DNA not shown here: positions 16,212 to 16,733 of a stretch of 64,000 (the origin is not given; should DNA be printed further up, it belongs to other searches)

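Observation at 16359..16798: Self-contained promoter, ~160-nt structured RNA and terminator immediately upstream of a 74-aa XRE-type HTH gene (module copy 1 of 2)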

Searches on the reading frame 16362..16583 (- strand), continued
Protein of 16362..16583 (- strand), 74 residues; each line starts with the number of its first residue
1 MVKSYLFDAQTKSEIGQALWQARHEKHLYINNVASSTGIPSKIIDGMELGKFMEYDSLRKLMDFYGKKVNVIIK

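Call 79: predict_structure(alignment_id=A6)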
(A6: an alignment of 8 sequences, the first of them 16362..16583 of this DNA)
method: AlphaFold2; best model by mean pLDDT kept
length: 74 residues; sequences in the alignment: 8
mean_pLDDT: 61.7   pTM: 0.42
mean pLDDT of the five models: 61.7, 61.1, 60.5, 52.0, 39.4
residues with pLDDT >= 90: 0; 70-90: 36; 50-70: 9; < 50: 29
segments of 3 or more residues with pLDDT < 50: 1-4, 50-74
pLDDT, mean of each block of 10 residues (from residue 1): 58 74 78 77 65 45 44 37
secondary structure, 60 per line:
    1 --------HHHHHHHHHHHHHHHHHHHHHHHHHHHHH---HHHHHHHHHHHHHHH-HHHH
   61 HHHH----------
elements in order: H9-37 H41-55 H57-64

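Call 85: predict_structure(alignment_id=A7)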
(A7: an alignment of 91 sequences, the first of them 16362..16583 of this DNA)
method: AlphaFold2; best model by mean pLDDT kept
length: 74 residues; sequences in the alignment: 91
mean_pLDDT: 78.8   pTM: 0.61
mean pLDDT of the five models: 78.8, 78.0, 70.6, 70.0, 64.1
residues with pLDDT >= 90: 0; 70-90: 60; 50-70: 10; < 50: 4
segments of 3 or more residues with pLDDT < 50: 1-4
pLDDT, mean of each block of 10 residues (from residue 1): 60 85 83 85 86 83 77 61
secondary structure, 60 per line:
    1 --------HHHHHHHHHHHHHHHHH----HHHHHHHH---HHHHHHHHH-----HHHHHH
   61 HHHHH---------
elements in order: H9-25 H30-37 H41-49 H55-65

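Call 88: fold_search(model_id=the predicted structure, library=pdb)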
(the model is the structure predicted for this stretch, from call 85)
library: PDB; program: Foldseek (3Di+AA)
matches with E <= 10: 442; with E <= 0.001: 0
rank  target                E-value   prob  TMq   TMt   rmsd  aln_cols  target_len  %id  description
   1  4pu7_B                5.9e-03  1.00  0.74  0.85   1.6        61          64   18  Shewanella oneidensis Toxin Antitoxin System Antitoxin Protein HipB Resolution 1.85 (released 2014-08-06)
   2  4pu7_A                8.8e-03  1.00  0.74  0.77   1.6        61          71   18  Shewanella oneidensis Toxin Antitoxin System Antitoxin Protein HipB Resolution 1.85 (released 2014-08-06)
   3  4pu4_D                9.8e-03  1.00  0.75  0.71   2.4        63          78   17  Shewanella oneidensis MR-1 Toxin Antitoxin System HipA, HipB and its operator DNA complex (space group P21) (released 2014-08-06)
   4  8ezt_B                1.4e-02  1.00  0.75  0.78   1.5        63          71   22  Crystal structure of HipB(Lp) from Legionella pneumophila (released 2023-09-27)
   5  4pu4_C                1.7e-02  1.00  0.75  0.81   1.5        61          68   18  Shewanella oneidensis MR-1 Toxin Antitoxin System HipA, HipB and its operator DNA complex (space group P21) (released 2014-08-06)
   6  4pu3_C                2.1e-02  1.00  0.75  0.78   3.9        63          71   17  Shewanella oneidensis MR-1 Toxin Antitoxin System HipA, HipB and its operator DNA complex (space group P212121) (released 2014-08-06)
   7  8ezt_A                2.2e-02  1.00  0.75  0.80   1.5        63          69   22  Crystal structure of HipB(Lp) from Legionella pneumophila (released 2023-09-27)
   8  4ghj_A                2.9e-02  1.00  0.73  0.73   1.6        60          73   28  1.75 Angstrom Crystal Structure of Transcriptional Regulator ftom Vibrio vulnificus. (released 2012-08-15)
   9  2ofy_A                3.6e-02  1.00  0.75  0.68   1.1        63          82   16  Crystal structure of putative XRE-family transcriptional regulator from Rhodococcus sp. (released 2007-01-16)
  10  8ezt_C                3.6e-02  1.00  0.75  0.78   1.6        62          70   19  Crystal structure of HipB(Lp) from Legionella pneumophila (released 2023-09-27)
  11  4ghj_B                4.3e-02  1.00  0.73  0.71   1.6        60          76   30  1.75 Angstrom Crystal Structure of Transcriptional Regulator ftom Vibrio vulnificus. (released 2012-08-15)
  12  8tac_B                4.3e-02  1.00  0.71  0.79   1.4        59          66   20  Designed DNA binding protein (released 2024-08-28)
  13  7o81_AU               4.5e-02  1.00  0.69  0.47   1.1        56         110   25  Rabbit 80S ribosome colliding in another ribosome stalled by the SARS-CoV-2 pseudoknot (released 2021-06-02)
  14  1y7y_B                4.8e-02  1.00  0.70  0.78   1.3        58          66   22  High-resolution crystal structure of the restriction-modification controller protein C.AhdI from Aeromonas hydrophila (released 2005-02-22)
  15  8tac_A                4.8e-02  1.00  0.72  0.79   1.6        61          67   20  Designed DNA binding protein (released 2024-08-28)
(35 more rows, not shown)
